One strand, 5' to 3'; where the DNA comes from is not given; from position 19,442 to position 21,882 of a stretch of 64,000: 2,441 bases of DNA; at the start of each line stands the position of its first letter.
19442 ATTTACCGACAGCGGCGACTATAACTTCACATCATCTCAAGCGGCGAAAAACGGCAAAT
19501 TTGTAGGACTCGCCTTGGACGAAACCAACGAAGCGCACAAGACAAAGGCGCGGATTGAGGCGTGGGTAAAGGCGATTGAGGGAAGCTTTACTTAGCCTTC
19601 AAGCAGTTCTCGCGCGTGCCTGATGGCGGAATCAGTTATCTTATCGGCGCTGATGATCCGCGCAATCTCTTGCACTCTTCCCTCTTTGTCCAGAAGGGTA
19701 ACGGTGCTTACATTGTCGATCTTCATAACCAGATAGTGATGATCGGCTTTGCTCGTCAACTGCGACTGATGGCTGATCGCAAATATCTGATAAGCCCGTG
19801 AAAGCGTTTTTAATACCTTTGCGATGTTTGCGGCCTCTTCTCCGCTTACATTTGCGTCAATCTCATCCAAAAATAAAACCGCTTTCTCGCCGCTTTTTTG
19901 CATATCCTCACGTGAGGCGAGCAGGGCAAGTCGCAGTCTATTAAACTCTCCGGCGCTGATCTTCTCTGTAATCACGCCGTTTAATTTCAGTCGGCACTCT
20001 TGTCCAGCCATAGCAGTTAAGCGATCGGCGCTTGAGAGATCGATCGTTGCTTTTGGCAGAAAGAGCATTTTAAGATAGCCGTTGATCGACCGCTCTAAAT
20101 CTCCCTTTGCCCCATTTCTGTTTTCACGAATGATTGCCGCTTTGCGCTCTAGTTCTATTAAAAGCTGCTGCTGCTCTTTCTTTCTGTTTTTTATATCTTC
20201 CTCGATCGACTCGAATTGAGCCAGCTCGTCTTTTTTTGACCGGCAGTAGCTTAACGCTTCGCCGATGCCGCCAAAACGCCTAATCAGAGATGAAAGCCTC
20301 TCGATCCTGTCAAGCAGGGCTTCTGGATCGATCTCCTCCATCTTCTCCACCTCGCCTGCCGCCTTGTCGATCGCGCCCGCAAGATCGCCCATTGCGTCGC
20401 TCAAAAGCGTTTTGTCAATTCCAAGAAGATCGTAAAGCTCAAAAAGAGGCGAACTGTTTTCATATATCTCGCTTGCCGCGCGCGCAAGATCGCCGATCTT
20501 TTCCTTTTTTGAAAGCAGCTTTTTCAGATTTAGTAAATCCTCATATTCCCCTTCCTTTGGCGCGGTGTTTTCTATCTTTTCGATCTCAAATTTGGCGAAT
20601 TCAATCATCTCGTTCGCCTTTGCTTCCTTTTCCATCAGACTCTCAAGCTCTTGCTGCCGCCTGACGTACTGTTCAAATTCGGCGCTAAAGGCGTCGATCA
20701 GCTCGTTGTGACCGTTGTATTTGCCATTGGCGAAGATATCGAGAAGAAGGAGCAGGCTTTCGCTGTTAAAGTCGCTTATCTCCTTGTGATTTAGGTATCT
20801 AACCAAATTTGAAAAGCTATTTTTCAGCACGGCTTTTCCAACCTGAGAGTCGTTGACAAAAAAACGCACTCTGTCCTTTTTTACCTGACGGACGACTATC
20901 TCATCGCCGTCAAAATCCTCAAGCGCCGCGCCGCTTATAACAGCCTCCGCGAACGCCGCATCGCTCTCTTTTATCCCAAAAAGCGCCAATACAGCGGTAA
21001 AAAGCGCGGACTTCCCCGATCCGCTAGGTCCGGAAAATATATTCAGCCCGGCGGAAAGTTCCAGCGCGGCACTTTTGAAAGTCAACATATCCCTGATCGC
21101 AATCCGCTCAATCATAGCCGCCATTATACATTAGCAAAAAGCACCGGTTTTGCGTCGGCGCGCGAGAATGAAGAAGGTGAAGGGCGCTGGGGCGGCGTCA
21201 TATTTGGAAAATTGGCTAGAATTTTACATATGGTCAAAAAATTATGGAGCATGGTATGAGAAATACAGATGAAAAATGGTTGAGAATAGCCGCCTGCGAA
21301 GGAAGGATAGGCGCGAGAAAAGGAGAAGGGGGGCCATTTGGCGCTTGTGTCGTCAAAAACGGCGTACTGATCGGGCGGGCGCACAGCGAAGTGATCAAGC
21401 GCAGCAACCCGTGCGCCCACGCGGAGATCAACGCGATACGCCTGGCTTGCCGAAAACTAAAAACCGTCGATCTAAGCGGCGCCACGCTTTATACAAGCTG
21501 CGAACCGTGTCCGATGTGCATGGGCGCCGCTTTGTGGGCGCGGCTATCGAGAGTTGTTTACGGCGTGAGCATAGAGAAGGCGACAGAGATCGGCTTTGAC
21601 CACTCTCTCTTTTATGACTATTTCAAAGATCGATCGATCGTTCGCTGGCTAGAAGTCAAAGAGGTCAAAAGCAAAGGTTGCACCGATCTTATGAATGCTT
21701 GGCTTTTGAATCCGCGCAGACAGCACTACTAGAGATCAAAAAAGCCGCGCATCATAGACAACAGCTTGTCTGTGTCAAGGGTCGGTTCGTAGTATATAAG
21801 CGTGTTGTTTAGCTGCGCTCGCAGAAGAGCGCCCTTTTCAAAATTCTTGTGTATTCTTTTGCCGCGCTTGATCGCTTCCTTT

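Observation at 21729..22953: Orphan Card1/Can2-like CARF nuclease with degenerate ligand motif, convergent on a deaminase gene and with an antisense-oriented terminator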

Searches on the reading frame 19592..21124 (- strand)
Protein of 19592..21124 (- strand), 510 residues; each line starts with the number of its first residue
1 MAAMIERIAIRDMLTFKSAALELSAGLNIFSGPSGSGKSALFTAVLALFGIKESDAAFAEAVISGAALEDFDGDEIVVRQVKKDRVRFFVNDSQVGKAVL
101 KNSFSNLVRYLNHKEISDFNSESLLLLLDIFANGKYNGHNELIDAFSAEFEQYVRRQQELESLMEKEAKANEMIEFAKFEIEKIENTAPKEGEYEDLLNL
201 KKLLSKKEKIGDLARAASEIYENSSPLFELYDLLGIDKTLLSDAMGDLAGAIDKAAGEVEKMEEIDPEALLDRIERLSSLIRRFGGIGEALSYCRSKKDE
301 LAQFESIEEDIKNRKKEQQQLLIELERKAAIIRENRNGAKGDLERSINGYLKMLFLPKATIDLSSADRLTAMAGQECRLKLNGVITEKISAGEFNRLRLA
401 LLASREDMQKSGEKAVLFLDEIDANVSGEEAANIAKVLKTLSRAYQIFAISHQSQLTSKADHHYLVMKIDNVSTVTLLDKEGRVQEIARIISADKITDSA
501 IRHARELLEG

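Call 3: search_protein_families(library=pfam, proteins=[window:19592-21124:-], max_evalue=1)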
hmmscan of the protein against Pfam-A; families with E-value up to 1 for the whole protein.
window:19592-21124:- (510 aa): 13 families
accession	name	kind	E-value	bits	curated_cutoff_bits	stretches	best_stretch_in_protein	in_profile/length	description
PF02463.25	SMC_N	-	3.5e-17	63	40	1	4-470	1-215/220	RecF/RecN/SMC N terminal domain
PF13476.12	AAA_23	-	6.8e-10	40.3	27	1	7-210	1-186/201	AAA domain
PF00004.35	AAA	-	0.00014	22.8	21.2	1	409-439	57-86/131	ATPase family associated with various cellular activities (AAA)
PF13304.12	AAA_21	-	0.00022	21.8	27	1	399-456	245-302/304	AAA domain, putative AbiEii toxin, Type IV TA system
PF13555.12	AAA_29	-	0.00038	20.6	27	1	11-50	7-47/61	P-loop containing region of AAA domain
PF13514.12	AAA_27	-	0.0031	17.6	22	1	15-101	13-108/206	AAA domain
PF13191.12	AAA_16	-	0.0039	18.2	32.6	0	31-59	30-56/167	AAA ATPase domain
PF13175.12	AAA_15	-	0.0052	16.9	32.1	1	4-258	1-231/374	AAA ATPase domain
PF03193.22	RsgA_GTPase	-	0.01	16.1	30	1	22-45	103-126/174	RsgA GTPase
PF20766.2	DUF447_C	-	0.021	15.3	24.8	1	266-286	21-41/53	Protein of unknown function (DUF447)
PF13401.12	AAA_22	-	0.029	15.1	27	0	25-52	5-32/130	AAA domain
PF11291.13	DUF3091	-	0.14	12.8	25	1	144-209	6-69/100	Protein of unknown function (DUF3091)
PF00005.33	ABC_tran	-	0.15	13.1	25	1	30-70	16-56/137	ABC transporter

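Call 29: find_encoding_contigs(protein=window:19592-21124:-, flank=10000, max_places=1)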
Protein window:19592-21124:- (510 aa): no gene with exactly this product is on record in the collection.

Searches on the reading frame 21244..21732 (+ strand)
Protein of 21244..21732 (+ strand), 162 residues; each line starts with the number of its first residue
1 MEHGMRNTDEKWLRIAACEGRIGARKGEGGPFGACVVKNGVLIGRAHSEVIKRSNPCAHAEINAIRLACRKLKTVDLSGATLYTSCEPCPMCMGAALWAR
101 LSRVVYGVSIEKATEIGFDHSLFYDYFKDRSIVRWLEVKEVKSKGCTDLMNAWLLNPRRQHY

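Call 3: search_protein_families(library=pfam, proteins=[window:21244-21732:+], max_evalue=1)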
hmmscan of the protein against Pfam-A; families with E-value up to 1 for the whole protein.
window:21244-21732:+ (162 aa): 8 families
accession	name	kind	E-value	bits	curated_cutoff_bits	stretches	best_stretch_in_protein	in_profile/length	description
PF00383.29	dCMP_cyt_deam_1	-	1.6e-23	83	25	1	7-107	2-101/102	Cytidine and deoxycytidylate deaminase zinc-binding region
PF14437.12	MafB19-deam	-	1.5e-20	74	27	1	9-115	3-108/142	MafB19-like deaminase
PF14439.12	Bd3614-deam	-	0.00024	21.5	38.5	1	52-98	29-76/113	Bd3614-like deaminase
PF18750.7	SNAD4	-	0.0096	16.4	27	1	49-93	23-68/130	Secreted Novel AID/APOBEC-like Deaminase 4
PF08210.17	APOBEC_N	-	0.027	14.9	25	1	47-94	35-83/170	APOBEC-like N-terminal domain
PF18772.7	APOBEC2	-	0.079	13.4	26.8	1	52-94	44-87/175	APOBEC2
PF18782.7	NAD2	-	0.086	13.4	27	1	50-94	47-92/179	Novel AID APOBEC clade 2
PF18778.7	NAD1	-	0.2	12.2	27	1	52-93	44-87/175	Novel AID APOBEC clade 1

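Call 4: search_protein_families(library=ncbifam, proteins=[window:21244-21732:+], max_evalue=1)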
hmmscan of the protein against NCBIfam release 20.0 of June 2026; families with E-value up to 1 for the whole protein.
window:21244-21732:+ (162 aa): 5 families
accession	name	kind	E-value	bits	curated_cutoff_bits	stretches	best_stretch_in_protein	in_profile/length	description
NF008113.2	PRK10860.1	equivalog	1.5e-21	77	150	1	7-158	5-152/165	tRNA adenosine(34) deaminase TadA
TIGR00326.1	eubact_ribD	equivalog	2.5e-05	23.7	156.35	1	32-89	21-69/343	bifunctional diaminohydroxyphosphoribosylaminopyrimidine deaminase/5-amino-6-(5-phosphoribosylamino)uracil reductase RibD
NF041025.1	antiphage_deaminase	equivalog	2.6e-05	23.3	400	1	58-106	338-385/437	anti-phage dCTP deaminase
NF008052.0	PRK10786.1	equivalog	0.00053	18.8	500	1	32-106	27-98/367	bifunctional diaminohydroxyphosphoribosylaminopyrimidine deaminase/5-amino-6-(5-phosphoribosylamino)uracil reductase RibD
TIGR02571.1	ComEB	equivalog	0.008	16.2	219.45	1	57-107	67-115/151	ComE operon protein 2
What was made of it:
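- Checked: Its TadA NCBIfam score of 77 is below the cut-off of 150 (call 4).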

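Call 42: search_solved_structures(query=window:21244-21732:+, max_evalue=0.00001)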
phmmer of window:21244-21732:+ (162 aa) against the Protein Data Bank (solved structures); distinct sequences matched with E-value up to 0.00001: 46.
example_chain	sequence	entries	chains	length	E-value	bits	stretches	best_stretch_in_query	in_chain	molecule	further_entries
7dqn_A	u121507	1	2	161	2.5e-32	115.6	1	7-143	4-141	Guanosine deaminase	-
7dbf_A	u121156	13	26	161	2.5e-32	115.6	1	7-143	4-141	Guanosine deaminase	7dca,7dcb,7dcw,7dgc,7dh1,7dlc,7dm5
7dc9_A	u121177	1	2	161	6.4e-32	114.3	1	7-143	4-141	Guanosine deaminase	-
7w1q_A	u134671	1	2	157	1.6e-31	113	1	9-143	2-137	Guanosine deaminase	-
5jfy_A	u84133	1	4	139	2.3e-31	112.5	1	5-121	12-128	Deoxycytidine deaminase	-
1wkq_A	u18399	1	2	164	6.7e-30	107.7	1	10-127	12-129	Guanine deaminase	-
1tiy_A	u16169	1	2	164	1.4e-29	106.7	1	16-128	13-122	Guanine deaminase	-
7cph_A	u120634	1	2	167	1e-19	74.6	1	4-113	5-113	tRNA-specific adenosine deaminase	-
1wwr_A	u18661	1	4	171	2.2e-19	73.5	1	7-109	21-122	tRNA adenosine deaminase TadA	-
2b3j_A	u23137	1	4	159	7.6e-17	65.2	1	9-157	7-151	tRNA adenosine deaminase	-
8e2q_A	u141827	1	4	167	1.3e-15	61.2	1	9-117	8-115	tRNA-specific adenosine deaminase 1.17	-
8e2s_A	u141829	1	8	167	2e-15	60.6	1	9-117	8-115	tRNA-specific adenosine deaminase 1.19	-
8e2p_A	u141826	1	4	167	2.2e-15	60.5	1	9-117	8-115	tRNA-specific adenosine deaminase 8.20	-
2a8n_A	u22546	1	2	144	2.6e-15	60.2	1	12-113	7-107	cytidine and deoxycytidylate deaminase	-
1z3a_A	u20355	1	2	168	6e-15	59.1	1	9-114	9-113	tRNA-specific adenosine deaminase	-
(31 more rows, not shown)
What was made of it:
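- Checked: The deaminase is closer to guanine/guanosine deaminases (2.5e-32) than to TadA (1e-19) (call 42).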
